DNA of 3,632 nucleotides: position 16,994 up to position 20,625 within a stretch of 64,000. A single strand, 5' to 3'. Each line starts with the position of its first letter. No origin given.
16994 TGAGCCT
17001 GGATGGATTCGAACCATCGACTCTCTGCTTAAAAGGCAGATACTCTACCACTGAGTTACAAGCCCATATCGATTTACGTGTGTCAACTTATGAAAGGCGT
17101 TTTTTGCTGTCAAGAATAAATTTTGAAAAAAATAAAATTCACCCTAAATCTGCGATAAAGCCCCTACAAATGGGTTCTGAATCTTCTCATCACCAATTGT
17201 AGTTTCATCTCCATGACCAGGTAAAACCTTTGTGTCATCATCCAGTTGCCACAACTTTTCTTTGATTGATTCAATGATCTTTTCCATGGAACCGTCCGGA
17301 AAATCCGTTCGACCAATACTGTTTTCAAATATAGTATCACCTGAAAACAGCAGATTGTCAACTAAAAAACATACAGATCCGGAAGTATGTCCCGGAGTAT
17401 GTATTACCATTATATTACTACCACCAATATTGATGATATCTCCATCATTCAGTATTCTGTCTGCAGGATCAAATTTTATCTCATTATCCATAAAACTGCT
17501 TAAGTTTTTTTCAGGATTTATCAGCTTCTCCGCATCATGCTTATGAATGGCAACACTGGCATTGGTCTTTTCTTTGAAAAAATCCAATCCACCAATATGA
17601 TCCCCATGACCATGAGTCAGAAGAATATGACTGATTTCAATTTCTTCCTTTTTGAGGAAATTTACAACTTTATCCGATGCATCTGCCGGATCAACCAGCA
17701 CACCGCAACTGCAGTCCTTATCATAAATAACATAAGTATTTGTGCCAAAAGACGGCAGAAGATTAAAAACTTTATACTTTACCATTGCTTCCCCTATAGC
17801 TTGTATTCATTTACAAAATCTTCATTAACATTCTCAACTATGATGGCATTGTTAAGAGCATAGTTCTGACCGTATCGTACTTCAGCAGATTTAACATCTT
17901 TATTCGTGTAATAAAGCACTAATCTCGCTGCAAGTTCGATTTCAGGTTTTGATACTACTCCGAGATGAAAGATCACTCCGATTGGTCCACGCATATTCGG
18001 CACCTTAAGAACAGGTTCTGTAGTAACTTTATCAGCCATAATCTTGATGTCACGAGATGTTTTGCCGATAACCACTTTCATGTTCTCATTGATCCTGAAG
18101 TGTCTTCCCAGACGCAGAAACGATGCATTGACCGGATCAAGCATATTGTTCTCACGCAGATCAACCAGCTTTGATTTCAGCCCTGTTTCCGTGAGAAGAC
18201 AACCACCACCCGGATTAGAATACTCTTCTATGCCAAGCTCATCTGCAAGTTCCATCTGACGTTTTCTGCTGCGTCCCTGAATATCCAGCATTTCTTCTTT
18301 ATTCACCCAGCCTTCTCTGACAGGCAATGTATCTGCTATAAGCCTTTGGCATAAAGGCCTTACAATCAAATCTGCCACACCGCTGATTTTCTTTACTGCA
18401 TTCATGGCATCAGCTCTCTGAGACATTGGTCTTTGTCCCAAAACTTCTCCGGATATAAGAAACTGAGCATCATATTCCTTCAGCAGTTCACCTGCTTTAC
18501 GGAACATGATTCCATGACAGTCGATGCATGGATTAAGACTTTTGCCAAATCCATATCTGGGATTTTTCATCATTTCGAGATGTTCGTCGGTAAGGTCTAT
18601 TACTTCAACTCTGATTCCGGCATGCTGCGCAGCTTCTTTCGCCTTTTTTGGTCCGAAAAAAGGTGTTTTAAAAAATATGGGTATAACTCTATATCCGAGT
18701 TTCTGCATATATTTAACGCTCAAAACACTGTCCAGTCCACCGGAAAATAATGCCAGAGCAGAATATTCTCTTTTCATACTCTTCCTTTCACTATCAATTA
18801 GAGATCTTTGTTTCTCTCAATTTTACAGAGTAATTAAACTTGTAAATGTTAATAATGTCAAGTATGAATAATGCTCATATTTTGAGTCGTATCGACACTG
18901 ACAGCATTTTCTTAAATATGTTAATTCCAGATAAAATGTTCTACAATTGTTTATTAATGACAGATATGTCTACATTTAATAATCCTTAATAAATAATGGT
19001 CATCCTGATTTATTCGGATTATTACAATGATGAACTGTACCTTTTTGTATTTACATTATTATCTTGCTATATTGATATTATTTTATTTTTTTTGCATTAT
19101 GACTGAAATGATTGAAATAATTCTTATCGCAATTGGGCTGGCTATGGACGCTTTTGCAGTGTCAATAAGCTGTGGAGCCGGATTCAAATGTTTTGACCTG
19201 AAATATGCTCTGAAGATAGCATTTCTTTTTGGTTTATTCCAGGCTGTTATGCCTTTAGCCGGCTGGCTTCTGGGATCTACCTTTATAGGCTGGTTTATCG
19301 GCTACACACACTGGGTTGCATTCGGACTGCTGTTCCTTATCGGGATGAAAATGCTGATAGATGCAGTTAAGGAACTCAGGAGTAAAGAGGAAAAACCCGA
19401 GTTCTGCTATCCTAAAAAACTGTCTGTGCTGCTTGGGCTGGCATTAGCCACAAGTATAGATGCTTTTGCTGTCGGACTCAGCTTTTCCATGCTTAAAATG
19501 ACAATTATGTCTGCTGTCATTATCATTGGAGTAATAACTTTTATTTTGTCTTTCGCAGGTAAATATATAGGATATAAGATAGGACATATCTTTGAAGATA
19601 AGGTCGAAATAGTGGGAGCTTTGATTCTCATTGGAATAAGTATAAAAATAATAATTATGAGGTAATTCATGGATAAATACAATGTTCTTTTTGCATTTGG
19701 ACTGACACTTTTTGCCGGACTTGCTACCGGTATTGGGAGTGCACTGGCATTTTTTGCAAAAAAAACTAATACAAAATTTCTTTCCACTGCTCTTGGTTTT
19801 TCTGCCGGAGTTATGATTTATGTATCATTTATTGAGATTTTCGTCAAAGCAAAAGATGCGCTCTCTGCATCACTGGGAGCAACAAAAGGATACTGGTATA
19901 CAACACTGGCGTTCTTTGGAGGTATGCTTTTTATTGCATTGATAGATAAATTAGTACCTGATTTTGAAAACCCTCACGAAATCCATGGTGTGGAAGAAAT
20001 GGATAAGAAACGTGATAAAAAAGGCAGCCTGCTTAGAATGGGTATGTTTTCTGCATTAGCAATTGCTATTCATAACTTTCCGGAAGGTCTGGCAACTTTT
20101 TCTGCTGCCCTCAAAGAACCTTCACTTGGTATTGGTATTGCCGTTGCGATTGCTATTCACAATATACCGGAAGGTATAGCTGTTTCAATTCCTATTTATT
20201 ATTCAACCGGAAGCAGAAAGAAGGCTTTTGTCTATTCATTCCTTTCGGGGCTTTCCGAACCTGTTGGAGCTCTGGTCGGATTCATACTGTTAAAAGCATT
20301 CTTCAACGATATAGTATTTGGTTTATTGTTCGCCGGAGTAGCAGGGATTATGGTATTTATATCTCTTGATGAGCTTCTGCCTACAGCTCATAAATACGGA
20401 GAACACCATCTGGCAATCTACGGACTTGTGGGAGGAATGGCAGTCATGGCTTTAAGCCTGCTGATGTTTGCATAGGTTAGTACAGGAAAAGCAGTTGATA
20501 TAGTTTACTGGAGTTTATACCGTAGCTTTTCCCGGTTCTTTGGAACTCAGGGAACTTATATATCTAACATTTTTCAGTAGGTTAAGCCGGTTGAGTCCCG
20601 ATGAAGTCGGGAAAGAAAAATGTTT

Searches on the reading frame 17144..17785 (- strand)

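Call 82: search_protein_families(library=pfam, proteins=[window:17144-17785:-], max_evalue=0.001)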
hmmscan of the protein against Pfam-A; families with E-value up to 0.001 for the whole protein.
window:17144-17785:- (213 aa): 2 families
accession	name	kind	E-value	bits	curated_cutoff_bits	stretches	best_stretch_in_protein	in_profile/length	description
PF00753.33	Lactamase_B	-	9.9e-34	117.4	22.7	1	13-191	4-196/196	Metallo-beta-lactamase superfamily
PF12706.13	Lactamase_B_2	-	2.9e-06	27.5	27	1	45-151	25-143/200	Beta-lactamase superfamily domain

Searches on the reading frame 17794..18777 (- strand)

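Call 82: search_protein_families(library=pfam, proteins=[window:17794-18777:-], max_evalue=0.001)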
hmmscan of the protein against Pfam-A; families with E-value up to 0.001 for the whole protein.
window:17794-18777:- (327 aa): 3 families
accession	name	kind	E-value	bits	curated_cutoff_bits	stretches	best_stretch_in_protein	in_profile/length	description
PF18297.6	NFACT-R_2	-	1.1e-14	54.9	26.9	1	224-325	1-103/104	NFACT protein RNA binding domain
PF02568.20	ThiI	-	2e-08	34.5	20.5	1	6-142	5-144/197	Thiamine biosynthesis protein (ThiI)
PF03054.22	tRNA_Me_trans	-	5.3e-05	23.4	20.6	0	9-110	5-125/202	tRNA methyl transferase HUP domain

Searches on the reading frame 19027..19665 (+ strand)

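Call 82: search_protein_families(library=pfam, proteins=[window:19027-19665:+], max_evalue=0.001)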
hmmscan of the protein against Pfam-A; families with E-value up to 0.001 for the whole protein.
window:19027-19665:+ (212 aa): 1 family
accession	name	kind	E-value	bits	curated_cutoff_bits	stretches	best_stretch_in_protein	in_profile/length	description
PF02659.21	Mntp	-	6.5e-46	156.3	24.4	1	57-209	3-152/152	Putative manganese efflux pump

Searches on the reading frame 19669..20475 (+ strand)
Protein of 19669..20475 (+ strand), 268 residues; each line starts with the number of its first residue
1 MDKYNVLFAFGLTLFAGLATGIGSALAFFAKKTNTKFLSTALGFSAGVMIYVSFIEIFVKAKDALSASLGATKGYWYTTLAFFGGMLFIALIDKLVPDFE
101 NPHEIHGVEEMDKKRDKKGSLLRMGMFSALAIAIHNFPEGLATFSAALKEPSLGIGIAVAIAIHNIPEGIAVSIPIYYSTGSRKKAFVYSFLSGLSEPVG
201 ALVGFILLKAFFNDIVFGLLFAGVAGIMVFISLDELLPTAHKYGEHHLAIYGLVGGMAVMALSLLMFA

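Call 82: search_protein_families(library=pfam, proteins=[window:19669-20475:+], max_evalue=0.001)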
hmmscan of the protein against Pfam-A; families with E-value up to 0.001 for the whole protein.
window:19669-20475:+ (268 aa): 1 family
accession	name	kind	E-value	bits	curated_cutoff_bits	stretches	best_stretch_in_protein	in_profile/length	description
PF02535.28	Zip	-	2.9e-34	119.2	35.1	2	102-262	156-321/323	ZIP Zinc transporter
